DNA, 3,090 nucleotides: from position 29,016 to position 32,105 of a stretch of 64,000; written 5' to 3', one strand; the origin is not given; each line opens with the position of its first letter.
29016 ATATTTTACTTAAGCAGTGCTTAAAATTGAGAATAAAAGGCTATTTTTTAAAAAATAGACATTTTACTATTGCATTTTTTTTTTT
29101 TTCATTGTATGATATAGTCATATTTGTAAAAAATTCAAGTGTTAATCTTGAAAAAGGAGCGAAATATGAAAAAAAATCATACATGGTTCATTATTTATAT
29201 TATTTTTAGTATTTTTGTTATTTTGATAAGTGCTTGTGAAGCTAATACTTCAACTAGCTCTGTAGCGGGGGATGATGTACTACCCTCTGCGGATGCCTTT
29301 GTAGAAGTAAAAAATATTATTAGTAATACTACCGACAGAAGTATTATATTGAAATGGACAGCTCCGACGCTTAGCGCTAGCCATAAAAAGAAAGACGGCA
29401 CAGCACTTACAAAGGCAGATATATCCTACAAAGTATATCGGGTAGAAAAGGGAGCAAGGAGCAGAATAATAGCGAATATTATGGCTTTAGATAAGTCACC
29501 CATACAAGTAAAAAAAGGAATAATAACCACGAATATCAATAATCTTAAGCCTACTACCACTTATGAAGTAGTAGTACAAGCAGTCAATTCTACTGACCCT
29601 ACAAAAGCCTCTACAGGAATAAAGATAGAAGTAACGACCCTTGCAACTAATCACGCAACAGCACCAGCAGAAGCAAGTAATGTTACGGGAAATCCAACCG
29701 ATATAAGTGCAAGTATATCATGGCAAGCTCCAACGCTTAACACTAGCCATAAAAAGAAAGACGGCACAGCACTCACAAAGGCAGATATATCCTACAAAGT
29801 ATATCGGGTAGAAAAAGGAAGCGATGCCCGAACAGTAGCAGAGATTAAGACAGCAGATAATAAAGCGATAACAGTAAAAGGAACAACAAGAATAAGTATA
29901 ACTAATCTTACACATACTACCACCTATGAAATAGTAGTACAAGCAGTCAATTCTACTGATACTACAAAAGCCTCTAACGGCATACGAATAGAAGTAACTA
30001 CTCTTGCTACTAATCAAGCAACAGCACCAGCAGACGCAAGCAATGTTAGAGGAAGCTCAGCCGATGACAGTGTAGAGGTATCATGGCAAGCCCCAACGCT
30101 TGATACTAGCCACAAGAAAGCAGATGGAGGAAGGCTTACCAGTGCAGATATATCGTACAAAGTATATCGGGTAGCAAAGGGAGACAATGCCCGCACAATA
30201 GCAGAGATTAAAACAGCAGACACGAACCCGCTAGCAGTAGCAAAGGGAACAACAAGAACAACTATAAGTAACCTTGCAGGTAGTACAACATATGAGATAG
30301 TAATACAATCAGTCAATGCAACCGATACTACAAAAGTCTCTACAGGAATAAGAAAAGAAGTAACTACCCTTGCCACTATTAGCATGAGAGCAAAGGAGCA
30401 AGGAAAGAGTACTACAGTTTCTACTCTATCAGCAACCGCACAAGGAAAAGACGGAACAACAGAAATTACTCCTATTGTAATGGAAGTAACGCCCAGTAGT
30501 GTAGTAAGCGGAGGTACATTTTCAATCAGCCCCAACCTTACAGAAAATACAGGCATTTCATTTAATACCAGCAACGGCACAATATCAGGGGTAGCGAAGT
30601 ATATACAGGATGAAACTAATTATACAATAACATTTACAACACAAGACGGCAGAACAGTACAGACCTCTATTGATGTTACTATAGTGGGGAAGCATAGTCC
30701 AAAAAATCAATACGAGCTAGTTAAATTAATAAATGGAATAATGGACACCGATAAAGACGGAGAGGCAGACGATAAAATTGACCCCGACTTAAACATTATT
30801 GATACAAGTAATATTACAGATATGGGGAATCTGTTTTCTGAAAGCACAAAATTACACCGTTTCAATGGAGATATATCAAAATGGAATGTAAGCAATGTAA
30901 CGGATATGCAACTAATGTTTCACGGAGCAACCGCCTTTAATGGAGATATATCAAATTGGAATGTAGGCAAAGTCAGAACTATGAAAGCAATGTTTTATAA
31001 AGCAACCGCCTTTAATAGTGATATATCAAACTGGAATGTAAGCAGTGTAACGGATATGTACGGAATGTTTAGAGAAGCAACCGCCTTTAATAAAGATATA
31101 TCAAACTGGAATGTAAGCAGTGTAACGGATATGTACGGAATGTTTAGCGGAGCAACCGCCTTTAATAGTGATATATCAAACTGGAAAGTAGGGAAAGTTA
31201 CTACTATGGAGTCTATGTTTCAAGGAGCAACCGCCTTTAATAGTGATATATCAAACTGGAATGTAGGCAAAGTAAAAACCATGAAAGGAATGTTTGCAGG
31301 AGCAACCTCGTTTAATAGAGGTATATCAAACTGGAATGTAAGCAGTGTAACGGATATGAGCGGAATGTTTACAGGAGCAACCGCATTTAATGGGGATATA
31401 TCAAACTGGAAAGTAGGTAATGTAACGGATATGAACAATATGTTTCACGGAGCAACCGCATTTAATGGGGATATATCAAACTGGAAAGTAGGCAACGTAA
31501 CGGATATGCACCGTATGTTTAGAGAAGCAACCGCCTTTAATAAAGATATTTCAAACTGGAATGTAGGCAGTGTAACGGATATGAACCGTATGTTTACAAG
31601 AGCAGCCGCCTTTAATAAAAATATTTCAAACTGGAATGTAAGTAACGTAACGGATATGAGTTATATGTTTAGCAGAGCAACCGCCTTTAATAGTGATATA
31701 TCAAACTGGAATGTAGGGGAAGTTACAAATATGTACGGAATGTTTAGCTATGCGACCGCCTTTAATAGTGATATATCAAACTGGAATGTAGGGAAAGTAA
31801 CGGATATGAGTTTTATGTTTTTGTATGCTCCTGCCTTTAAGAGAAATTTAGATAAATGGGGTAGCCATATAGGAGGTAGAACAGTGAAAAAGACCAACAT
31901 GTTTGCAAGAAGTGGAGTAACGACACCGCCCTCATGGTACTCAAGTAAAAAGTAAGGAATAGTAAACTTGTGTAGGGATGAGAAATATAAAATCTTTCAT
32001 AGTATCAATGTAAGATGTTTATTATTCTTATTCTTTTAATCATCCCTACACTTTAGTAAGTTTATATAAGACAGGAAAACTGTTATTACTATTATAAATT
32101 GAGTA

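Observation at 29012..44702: Four tandem paralogs of a modular FN3 / Ig-like / DUF285 lipoprotein family that share exact nucleotide cassettes (candidate variable surface-protein locus)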

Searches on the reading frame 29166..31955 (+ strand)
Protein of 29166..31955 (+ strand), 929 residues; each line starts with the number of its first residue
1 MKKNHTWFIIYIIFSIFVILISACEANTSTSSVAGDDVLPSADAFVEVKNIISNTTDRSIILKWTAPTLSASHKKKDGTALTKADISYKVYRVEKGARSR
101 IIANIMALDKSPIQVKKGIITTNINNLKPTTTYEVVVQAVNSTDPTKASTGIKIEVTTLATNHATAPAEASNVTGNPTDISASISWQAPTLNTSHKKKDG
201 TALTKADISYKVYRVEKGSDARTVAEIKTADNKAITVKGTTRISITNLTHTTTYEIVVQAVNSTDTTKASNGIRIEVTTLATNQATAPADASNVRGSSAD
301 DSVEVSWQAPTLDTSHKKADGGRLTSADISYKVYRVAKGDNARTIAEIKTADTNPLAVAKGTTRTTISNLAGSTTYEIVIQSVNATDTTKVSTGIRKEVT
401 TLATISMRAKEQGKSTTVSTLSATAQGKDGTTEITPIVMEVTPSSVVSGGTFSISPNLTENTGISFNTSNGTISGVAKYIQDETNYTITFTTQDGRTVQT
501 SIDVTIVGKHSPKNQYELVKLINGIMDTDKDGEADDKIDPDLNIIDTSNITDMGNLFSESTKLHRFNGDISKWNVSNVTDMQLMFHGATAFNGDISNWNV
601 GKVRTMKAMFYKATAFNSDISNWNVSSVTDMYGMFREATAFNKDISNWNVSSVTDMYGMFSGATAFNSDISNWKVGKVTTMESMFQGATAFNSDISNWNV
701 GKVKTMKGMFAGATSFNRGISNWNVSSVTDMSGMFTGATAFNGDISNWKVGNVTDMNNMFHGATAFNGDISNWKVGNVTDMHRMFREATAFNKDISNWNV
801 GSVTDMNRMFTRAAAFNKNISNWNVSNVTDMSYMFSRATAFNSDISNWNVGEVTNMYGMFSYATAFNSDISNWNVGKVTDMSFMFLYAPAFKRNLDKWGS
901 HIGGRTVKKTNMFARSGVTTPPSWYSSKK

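Call 7: search_protein_families(library=pfam, proteins=[window:29166-31955:+], max_evalue=0.01)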
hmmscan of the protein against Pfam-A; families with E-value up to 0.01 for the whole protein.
window:29166-31955:+ (929 aa): 6 families
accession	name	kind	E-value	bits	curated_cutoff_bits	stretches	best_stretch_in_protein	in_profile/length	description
PF03382.20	DUF285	-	1.5e-144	473.7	25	4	706-821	3-118/120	Mycoplasma protein of unknown function, DUF285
PF00041.27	fn3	-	1.7e-13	51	25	3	52-149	8-81/84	Fibronectin type III domain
PF25059.1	FN3_DSCAM-DSCAML_C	-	3.6e-07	30.9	39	0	238-281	42-81/89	DSCAM/DSCAML C-terminal Fn3-like domain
PF16656.11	Pur_ac_phosph_N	-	3.6e-06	27.9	30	0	178-263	11-83/93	Purple acid Phosphatase, N-terminal domain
PF09294.16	Interfer-bind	-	0.00026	21.7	21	0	182-266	17-90/104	Interferon-alpha/beta receptor, fibronectin type III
PF05589.17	DUF768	-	0.00093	19.8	27.8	0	792-817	22-47/67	Protein of unknown function (DUF768)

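Call 8: search_protein_families(library=ncbifam, proteins=[window:29166-31955:+], max_evalue=0.01)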
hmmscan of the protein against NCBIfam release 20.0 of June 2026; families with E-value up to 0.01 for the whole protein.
window:29166-31955:+ (929 aa): 2 families
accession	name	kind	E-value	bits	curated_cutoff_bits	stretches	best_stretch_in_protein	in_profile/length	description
NF045896.1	Mbov_0838_LP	exception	1.8e-93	313.9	500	4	777-907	271-400/433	Mbov_0838 family PARCEL repeat surface lipoprotein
TIGR02167.2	Liste_lipo_26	repeat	1.7e-87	286.2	30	13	609-632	1-25/26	PARCEL repeat-containing surface protein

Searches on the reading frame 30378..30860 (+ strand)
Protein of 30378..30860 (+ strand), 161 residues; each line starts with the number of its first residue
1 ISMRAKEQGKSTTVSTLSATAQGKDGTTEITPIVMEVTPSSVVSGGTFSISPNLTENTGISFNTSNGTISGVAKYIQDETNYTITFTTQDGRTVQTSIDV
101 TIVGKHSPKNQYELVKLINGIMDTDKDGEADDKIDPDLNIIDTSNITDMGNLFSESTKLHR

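Call 91: search_protein_families(library=pfam, proteins=[window:30378-30860:+], max_evalue=0.1)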
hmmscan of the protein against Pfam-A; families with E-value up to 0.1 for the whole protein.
window:30378-30860:+ (161 aa): 2 families
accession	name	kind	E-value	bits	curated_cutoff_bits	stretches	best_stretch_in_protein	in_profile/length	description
PF05345.18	He_PIG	-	7.9e-06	26.7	24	1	18-102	7-95/96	Putative Ig domain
PF24528.1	Ig_ADGRF3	-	0.047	14.4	27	1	72-103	60-91/91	Adhesion G-protein coupled receptor F3-like, Ig-like domain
